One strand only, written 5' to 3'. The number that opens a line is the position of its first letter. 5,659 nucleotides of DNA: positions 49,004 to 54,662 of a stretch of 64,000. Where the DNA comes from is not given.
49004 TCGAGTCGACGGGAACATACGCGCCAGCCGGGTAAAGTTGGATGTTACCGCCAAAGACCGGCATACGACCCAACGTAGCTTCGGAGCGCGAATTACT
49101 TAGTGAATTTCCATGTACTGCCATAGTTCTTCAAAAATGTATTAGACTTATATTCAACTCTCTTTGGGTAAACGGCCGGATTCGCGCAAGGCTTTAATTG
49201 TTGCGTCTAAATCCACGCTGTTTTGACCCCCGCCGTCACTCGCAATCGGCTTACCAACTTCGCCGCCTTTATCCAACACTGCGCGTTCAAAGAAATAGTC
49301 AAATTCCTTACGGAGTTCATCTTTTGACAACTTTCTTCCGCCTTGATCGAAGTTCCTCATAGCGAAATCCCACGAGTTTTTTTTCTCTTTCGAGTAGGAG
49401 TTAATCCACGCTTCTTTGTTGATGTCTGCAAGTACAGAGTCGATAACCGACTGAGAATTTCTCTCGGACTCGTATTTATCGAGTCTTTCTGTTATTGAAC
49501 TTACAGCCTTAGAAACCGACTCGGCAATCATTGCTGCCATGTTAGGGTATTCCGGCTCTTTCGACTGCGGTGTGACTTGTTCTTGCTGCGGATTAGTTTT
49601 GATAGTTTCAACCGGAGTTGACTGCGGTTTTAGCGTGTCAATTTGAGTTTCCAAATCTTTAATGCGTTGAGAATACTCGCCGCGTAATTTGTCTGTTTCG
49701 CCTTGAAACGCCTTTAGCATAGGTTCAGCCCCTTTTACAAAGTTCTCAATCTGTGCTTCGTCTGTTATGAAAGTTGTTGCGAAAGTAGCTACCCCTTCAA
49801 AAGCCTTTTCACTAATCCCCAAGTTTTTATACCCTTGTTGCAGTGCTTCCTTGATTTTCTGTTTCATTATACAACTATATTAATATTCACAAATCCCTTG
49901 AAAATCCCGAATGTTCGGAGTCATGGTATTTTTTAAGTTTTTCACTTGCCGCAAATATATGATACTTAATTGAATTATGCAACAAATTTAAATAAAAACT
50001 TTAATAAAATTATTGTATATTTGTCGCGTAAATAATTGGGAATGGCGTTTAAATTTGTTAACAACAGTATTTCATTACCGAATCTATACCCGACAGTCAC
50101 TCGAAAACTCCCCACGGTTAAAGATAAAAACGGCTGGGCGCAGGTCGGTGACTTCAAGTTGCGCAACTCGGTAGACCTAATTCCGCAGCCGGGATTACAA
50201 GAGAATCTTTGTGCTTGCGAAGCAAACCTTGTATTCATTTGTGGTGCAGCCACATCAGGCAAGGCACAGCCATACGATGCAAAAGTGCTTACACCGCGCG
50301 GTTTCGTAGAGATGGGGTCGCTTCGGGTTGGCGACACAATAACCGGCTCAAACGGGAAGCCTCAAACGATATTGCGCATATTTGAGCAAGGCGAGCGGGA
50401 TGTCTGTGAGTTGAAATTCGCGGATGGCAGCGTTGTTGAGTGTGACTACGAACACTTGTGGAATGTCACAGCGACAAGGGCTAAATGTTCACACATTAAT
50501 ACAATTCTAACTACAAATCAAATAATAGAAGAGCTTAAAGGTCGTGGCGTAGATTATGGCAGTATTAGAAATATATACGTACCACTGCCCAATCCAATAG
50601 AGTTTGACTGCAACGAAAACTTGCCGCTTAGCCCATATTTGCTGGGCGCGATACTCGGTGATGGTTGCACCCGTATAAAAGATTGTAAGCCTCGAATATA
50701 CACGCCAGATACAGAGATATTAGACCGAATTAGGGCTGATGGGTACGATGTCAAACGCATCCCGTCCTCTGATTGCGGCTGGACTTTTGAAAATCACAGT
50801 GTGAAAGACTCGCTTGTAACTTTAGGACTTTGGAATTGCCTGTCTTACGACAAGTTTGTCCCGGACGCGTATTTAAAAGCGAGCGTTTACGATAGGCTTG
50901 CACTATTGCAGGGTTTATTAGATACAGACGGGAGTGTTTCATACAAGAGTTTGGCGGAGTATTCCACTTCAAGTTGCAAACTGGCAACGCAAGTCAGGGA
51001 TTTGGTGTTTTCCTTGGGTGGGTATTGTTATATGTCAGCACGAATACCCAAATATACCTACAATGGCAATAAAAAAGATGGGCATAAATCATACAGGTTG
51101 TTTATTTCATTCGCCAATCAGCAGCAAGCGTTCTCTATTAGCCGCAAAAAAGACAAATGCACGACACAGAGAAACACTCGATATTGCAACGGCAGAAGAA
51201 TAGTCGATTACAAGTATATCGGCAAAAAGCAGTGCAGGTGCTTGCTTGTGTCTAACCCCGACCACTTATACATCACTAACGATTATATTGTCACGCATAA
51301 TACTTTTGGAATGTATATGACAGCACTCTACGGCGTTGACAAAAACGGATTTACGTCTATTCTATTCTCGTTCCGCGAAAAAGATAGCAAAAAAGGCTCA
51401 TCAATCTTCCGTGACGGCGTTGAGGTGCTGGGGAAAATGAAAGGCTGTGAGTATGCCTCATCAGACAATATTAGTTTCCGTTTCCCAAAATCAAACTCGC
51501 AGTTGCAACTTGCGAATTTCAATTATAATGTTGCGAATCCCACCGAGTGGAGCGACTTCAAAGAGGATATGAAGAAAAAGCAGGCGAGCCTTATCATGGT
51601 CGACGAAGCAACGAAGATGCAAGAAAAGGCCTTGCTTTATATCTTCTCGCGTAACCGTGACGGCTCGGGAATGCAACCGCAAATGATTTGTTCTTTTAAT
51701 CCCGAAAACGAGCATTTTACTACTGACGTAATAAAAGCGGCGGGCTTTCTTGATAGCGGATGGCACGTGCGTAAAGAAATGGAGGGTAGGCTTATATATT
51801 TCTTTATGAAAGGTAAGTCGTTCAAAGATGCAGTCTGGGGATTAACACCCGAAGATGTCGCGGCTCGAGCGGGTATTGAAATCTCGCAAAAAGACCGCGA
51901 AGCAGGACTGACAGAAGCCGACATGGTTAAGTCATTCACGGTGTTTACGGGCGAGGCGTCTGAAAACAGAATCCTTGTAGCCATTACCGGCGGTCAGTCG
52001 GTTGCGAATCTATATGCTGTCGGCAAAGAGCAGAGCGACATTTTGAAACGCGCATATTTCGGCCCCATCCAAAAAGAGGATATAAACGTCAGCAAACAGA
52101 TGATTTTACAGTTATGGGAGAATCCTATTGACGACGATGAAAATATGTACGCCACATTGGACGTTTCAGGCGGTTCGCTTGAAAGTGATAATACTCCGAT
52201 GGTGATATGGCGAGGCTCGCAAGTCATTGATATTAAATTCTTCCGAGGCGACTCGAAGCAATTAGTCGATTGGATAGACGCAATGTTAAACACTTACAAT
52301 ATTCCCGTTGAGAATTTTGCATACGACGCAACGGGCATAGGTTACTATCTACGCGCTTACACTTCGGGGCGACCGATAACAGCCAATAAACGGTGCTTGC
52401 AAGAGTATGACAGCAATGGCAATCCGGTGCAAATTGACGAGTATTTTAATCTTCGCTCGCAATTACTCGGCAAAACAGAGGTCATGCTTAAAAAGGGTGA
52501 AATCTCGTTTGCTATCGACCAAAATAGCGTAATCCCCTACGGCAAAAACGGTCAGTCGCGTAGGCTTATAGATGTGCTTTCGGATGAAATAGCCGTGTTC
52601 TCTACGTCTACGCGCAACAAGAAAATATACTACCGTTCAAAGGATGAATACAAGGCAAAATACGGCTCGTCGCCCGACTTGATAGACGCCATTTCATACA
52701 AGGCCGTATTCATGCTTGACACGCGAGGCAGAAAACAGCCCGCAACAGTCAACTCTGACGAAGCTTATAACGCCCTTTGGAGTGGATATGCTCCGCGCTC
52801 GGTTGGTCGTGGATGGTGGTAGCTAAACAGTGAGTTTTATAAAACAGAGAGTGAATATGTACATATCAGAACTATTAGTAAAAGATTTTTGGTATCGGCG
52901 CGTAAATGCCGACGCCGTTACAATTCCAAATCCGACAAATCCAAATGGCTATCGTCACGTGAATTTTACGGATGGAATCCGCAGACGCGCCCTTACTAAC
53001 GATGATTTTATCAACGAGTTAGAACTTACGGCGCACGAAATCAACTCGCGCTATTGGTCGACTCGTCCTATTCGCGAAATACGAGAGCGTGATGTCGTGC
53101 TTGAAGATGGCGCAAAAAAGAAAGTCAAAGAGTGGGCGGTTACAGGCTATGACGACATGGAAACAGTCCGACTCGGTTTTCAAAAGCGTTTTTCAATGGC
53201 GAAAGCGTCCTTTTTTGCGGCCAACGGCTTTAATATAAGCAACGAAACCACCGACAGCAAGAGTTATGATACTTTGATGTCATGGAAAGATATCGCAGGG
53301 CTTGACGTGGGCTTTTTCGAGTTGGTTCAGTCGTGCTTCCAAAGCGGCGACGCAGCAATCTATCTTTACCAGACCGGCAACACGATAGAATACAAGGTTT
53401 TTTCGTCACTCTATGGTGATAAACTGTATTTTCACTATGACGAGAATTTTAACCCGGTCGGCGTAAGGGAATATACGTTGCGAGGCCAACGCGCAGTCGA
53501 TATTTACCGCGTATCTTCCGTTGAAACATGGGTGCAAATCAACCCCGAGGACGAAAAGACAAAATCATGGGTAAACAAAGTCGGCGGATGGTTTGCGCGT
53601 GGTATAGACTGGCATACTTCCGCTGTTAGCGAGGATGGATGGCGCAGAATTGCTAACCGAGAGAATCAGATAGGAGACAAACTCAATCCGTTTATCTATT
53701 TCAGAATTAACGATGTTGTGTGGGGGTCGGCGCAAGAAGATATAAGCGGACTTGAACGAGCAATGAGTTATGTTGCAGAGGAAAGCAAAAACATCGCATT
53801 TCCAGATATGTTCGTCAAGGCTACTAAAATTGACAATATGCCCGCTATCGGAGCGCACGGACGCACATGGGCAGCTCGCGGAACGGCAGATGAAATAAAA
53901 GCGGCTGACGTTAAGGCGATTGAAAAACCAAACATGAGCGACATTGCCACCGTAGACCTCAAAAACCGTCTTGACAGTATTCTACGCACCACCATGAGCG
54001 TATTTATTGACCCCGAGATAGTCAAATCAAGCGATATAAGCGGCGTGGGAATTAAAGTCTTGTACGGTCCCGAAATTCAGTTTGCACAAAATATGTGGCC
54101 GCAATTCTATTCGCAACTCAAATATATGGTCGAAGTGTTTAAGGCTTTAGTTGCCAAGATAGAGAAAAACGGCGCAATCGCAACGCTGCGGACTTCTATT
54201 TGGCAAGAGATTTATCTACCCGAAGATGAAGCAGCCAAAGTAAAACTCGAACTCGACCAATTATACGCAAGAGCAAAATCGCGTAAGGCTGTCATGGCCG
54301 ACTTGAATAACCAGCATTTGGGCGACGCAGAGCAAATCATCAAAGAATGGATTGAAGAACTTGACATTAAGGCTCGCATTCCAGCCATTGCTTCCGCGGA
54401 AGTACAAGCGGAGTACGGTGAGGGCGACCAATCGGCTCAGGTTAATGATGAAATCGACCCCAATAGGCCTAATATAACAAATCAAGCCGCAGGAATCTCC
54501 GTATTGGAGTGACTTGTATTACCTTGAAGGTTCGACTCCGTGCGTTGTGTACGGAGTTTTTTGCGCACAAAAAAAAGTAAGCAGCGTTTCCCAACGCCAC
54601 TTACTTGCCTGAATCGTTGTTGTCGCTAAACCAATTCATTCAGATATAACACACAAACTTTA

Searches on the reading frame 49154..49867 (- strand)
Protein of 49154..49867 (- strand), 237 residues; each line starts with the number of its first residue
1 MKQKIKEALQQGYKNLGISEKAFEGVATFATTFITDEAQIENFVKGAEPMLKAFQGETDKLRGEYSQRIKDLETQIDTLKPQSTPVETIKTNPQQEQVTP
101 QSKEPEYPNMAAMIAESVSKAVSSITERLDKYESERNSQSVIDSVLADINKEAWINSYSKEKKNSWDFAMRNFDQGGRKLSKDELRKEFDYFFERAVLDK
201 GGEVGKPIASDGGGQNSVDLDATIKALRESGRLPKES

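Call 60: search_protein_families(library=phrogs, proteins=[window:49154-49867:-], max_evalue=0.001)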
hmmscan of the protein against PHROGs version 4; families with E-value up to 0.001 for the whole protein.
window:49154-49867:- (237 aa): 1 family
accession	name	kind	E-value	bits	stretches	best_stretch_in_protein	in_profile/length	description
phrog_5824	-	unknown function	9.3e-16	59.2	1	1-151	1-145/228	-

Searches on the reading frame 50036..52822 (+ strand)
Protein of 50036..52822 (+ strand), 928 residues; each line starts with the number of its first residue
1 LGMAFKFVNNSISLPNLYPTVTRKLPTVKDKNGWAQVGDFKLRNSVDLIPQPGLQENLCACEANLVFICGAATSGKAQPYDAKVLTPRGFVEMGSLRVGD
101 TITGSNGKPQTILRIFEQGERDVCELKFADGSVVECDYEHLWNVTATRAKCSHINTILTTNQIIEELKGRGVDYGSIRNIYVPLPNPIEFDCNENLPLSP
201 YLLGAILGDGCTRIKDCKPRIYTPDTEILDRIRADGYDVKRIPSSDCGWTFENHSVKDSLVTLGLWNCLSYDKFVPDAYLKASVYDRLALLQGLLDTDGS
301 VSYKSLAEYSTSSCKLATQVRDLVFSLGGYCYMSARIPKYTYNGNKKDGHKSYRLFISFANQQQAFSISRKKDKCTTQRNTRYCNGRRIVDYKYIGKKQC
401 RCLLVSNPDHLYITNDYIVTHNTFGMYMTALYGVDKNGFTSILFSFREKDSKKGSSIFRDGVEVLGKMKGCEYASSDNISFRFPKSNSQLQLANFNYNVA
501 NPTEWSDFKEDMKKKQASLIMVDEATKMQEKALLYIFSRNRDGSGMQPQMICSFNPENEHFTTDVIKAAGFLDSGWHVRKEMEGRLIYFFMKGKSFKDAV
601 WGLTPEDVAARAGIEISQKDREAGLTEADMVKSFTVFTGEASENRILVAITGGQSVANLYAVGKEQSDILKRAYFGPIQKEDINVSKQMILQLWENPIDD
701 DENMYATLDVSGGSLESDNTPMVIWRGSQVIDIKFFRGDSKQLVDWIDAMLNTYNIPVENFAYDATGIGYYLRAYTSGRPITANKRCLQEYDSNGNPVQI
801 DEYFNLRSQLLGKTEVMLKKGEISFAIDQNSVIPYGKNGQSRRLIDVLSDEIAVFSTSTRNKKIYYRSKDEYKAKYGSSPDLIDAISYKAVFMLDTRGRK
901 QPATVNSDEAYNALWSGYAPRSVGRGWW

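Call 60: search_protein_families(library=phrogs, proteins=[window:50036-52822:+], max_evalue=0.001)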
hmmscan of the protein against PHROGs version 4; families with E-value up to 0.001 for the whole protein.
window:50036-52822:+ (928 aa): 8 families
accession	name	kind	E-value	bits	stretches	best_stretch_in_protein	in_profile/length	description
phrog_36964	-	head and packaging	4.9e-29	102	1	70-424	85-436/890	terminase large subunit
phrog_19299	-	head and packaging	1.4e-24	87.6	1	66-447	21-408/702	terminase large subunit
phrog_15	-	head and packaging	2.1e-20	73.7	1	54-310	56-317/1330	terminase large subunit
phrog_979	-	head and packaging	8.9e-19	68.6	1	423-649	180-381/642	terminase large subunit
phrog_50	-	DNA, RNA and nucleotide metabolism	3.4e-16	60.4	1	61-211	72-212/570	DnaC-like helicase loader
phrog_510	-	DNA, RNA and nucleotide metabolism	3.7e-15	56.7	1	61-304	389-630/667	DNA primase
phrog_9526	-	head and packaging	1.1e-06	29.3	1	506-631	116-233/280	terminase large subunit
phrog_30356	-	DNA, RNA and nucleotide metabolism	2.6e-05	23.5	1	72-335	380-636/823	helicase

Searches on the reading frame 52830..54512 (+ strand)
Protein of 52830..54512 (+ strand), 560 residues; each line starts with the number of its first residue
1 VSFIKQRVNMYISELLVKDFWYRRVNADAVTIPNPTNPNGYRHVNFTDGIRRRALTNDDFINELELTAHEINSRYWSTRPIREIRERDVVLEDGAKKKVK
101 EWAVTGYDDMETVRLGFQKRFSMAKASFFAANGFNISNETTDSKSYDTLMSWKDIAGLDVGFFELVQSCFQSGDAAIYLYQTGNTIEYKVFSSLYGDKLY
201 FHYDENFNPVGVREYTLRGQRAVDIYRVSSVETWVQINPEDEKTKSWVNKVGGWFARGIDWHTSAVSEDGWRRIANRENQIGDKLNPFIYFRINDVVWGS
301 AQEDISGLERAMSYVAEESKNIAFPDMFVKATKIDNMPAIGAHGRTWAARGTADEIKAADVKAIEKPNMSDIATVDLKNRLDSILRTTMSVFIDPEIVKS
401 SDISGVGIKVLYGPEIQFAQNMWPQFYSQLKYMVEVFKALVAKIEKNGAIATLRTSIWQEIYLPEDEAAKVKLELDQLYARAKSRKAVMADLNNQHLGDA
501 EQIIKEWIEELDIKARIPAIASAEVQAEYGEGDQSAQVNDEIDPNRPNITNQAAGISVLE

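Call 60: search_protein_families(library=phrogs, proteins=[window:52830-54512:+], max_evalue=0.001)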
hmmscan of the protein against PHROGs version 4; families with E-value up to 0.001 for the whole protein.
window:52830-54512:+ (560 aa): 1 family
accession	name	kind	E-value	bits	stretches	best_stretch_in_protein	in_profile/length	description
phrog_64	-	head and packaging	8.8e-14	51.8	1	115-540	126-528/547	portal protein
